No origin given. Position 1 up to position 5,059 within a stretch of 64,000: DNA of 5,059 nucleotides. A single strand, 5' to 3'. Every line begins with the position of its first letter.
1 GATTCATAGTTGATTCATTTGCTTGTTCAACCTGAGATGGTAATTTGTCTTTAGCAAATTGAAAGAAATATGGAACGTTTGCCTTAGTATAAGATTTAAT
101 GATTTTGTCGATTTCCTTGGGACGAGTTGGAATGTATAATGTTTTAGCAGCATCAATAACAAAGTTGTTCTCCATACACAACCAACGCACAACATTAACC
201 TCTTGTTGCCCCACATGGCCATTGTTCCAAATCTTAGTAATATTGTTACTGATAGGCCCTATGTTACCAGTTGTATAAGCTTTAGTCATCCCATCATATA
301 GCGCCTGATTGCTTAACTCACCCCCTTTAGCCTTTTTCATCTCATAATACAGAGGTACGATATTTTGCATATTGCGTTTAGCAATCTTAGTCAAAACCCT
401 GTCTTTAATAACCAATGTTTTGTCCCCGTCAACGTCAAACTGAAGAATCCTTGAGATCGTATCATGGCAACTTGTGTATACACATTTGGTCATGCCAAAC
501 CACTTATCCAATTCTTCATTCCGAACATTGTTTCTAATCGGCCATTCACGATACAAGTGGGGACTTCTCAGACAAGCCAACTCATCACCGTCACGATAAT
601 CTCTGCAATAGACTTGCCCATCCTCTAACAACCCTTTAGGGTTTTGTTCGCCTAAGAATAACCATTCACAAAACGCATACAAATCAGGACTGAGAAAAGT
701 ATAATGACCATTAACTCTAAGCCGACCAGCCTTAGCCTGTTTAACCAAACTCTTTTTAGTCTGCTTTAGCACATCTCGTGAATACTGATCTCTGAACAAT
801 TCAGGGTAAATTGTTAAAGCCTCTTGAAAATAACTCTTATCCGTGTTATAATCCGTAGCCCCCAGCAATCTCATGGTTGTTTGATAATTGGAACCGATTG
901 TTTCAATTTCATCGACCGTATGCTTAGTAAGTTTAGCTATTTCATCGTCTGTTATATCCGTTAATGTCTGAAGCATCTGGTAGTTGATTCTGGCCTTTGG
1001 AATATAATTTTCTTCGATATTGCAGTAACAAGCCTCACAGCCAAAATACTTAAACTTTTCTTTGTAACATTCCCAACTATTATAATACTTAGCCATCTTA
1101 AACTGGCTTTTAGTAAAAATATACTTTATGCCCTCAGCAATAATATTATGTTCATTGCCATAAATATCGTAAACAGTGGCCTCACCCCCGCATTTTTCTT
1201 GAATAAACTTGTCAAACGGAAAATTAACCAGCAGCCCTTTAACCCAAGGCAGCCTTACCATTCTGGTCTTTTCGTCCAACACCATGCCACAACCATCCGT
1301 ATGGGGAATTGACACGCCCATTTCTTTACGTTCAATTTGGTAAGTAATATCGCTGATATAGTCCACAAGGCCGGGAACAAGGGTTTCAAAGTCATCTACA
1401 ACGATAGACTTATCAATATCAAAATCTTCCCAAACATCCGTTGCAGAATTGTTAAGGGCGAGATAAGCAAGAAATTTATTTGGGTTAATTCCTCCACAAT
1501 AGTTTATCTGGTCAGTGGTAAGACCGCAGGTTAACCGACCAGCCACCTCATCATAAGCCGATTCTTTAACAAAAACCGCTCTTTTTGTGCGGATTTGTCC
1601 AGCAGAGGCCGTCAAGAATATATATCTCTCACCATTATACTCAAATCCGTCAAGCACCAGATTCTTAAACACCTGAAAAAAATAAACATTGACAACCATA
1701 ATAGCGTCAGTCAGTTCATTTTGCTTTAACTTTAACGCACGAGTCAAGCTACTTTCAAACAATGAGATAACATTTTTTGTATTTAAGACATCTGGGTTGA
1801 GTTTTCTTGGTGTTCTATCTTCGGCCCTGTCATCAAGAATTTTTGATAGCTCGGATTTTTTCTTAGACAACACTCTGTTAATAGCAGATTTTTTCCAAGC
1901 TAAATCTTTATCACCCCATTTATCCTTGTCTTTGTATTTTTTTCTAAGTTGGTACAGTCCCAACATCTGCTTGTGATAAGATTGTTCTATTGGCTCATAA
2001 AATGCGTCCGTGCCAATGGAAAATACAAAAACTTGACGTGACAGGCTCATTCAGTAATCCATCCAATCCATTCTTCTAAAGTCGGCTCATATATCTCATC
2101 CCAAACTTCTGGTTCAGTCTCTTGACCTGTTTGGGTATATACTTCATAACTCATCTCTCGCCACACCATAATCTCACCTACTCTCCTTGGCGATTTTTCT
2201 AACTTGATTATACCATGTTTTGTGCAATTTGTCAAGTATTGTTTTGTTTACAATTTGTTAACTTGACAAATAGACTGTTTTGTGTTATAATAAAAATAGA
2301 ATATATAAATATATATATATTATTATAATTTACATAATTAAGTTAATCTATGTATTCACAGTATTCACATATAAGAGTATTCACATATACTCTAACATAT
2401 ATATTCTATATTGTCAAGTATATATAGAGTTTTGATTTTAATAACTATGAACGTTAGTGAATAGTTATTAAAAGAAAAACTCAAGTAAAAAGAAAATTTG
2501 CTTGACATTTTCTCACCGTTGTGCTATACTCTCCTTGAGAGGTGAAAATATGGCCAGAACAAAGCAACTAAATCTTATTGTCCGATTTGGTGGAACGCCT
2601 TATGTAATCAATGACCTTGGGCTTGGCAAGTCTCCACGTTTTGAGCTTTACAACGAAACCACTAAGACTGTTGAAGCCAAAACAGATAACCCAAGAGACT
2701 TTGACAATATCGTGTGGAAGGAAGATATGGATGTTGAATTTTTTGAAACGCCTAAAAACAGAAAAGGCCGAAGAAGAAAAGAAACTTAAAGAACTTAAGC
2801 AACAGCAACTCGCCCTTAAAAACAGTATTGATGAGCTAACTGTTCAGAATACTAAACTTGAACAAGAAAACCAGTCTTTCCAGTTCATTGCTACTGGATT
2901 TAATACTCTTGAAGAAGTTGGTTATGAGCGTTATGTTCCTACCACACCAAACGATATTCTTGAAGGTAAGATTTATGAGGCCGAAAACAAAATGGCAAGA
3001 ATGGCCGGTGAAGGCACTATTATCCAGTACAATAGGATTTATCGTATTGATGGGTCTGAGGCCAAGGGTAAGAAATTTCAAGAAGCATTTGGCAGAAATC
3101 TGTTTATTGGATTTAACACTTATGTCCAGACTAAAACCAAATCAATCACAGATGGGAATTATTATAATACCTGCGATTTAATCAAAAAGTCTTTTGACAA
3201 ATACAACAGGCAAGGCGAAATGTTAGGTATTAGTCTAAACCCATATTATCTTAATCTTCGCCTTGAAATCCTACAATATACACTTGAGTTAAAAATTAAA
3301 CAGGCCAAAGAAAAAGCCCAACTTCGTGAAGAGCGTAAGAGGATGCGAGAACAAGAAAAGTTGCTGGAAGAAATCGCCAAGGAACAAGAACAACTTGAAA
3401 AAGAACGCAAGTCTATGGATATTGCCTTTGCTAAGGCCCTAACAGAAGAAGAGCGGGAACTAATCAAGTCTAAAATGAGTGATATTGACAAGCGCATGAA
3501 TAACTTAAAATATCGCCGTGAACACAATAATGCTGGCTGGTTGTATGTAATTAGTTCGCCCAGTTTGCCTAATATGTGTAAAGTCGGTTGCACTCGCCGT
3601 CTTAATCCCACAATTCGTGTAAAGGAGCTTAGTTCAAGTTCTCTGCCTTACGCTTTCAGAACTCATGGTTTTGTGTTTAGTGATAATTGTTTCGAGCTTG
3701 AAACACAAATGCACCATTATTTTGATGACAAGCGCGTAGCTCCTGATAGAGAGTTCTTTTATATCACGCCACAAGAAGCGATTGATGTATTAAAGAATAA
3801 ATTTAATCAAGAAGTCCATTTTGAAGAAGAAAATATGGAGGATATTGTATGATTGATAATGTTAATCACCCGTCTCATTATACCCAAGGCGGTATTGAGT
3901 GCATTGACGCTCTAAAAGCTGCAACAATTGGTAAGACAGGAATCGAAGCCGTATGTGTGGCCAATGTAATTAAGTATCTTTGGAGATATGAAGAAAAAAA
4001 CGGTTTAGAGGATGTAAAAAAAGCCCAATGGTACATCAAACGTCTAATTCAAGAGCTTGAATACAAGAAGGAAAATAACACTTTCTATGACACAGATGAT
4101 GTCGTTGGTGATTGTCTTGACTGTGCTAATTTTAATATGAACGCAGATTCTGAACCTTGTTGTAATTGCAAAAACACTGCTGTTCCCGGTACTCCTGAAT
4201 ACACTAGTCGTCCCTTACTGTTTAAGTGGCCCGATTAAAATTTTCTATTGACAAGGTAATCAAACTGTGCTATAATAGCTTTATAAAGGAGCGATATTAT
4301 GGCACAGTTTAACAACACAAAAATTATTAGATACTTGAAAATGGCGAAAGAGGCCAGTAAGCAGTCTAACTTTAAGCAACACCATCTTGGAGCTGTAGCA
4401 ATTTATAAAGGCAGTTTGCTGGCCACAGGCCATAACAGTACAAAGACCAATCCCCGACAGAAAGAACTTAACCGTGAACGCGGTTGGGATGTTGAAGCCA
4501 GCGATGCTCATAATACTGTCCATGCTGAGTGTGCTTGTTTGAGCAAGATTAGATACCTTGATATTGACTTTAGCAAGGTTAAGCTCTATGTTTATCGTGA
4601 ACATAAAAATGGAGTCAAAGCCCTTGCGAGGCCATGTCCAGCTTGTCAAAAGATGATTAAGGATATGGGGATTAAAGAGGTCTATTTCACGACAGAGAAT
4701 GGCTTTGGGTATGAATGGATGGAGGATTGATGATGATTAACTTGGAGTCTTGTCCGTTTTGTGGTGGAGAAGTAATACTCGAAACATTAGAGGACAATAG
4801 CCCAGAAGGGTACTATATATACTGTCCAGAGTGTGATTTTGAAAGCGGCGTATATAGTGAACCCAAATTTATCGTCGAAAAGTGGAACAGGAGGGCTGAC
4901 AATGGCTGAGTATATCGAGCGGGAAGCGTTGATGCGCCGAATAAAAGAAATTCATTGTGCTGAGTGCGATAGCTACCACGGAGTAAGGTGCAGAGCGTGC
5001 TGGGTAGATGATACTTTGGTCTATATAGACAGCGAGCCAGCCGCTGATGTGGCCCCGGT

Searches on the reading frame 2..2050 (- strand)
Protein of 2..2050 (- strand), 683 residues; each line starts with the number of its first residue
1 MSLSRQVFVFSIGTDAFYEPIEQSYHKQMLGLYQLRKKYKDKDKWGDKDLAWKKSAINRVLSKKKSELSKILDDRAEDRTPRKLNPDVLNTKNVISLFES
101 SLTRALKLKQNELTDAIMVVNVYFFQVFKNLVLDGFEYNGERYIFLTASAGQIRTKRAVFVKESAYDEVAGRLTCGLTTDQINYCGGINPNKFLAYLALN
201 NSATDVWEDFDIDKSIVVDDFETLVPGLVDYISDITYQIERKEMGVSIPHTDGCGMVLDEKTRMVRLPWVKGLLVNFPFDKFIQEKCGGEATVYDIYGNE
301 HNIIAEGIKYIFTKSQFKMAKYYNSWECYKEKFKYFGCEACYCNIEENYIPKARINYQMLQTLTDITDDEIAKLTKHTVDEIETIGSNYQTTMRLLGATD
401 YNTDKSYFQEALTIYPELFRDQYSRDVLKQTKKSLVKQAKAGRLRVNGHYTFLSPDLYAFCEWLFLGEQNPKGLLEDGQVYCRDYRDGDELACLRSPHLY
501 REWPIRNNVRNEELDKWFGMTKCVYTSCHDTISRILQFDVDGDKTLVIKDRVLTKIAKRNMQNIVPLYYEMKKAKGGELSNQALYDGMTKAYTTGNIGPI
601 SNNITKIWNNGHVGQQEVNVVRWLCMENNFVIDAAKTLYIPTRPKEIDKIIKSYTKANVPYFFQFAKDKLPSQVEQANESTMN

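Call 116: search_protein_families(library=pfam, proteins=[window:2-2050:-], max_evalue=0.01)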
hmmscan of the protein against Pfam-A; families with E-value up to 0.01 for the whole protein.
window:2-2050:- (683 aa): 1 family
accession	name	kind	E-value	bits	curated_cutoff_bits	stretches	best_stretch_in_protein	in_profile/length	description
PF05183.17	RdRP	-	1.3e-13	50.9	23.8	1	121-649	51-544/582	RNA dependent RNA polymerase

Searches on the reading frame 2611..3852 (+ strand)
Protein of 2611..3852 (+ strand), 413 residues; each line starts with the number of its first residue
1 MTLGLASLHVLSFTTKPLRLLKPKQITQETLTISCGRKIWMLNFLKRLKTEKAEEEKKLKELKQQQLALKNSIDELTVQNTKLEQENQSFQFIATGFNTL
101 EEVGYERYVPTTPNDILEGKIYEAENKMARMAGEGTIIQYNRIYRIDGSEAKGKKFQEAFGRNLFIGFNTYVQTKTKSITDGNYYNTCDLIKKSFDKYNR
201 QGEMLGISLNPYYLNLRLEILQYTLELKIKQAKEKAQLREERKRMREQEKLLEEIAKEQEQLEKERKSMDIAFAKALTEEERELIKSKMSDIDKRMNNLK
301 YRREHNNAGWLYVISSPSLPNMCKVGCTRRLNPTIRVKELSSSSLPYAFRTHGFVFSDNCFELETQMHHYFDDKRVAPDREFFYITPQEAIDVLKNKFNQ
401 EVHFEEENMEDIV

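Call 11: search_protein_families(library=pfam, proteins=[window:2611-3852:+], max_evalue=0.01)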
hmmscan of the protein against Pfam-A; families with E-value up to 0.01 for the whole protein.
window:2611-3852:+ (413 aa): 3 families
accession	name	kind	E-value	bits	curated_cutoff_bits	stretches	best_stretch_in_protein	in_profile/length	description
PF13455.12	MUG113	-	5.7e-14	52.9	22.3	1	323-395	1-71/73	Meiotically up-regulated gene 113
PF10544.15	T5orf172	-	2.7e-12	47.5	20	1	309-395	1-98/101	T5orf172 domain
PF13250.11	DUF4041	-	4e-05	23.8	27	1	168-217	7-56/56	Domain of unknown function (DUF4041)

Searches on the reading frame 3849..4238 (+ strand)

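Call 116: search_protein_families(library=pfam, proteins=[window:3849-4238:+], max_evalue=0.01)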
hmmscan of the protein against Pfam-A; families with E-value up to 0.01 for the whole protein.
window:3849-4238:+ (129 aa): 1 family
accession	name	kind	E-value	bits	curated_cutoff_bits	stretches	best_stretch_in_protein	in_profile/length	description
PF11753.13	DUF3310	-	5.9e-20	71.5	24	1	5-64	1-60/60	Protein of unknwon function (DUF3310)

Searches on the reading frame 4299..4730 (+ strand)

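Call 116: search_protein_families(library=pfam, proteins=[window:4299-4730:+], max_evalue=0.01)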
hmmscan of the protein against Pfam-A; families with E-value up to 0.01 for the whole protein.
window:4299-4730:+ (143 aa): 2 families
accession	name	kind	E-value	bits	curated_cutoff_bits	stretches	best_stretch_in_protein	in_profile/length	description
PF00383.29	dCMP_cyt_deam_1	-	2.5e-12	47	25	1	9-131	4-101/102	Cytidine and deoxycytidylate deaminase zinc-binding region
PF14437.12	MafB19-deam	-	1.4e-06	28.7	27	1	13-134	8-103/142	MafB19-like deaminase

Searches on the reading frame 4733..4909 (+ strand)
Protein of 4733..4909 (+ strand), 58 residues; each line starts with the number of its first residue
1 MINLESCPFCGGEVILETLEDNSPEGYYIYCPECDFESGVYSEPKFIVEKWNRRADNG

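Call 90: search_protein_families(library=phrogs, proteins=[window:4733-4909:+], max_evalue=0.01)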
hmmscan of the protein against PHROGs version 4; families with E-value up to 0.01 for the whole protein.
window:4733-4909:+ (58 aa): 2 families
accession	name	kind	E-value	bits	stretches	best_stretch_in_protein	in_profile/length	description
phrog_599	-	moron, auxiliary metabolic gene and host takeover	9.6e-12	46.6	1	2-56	72-128/262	Lar-like restriction alleviation protein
phrog_38103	-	moron, auxiliary metabolic gene and host takeover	0.0076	17.3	1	1-56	1-55/133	Lar-like restriction alleviation protein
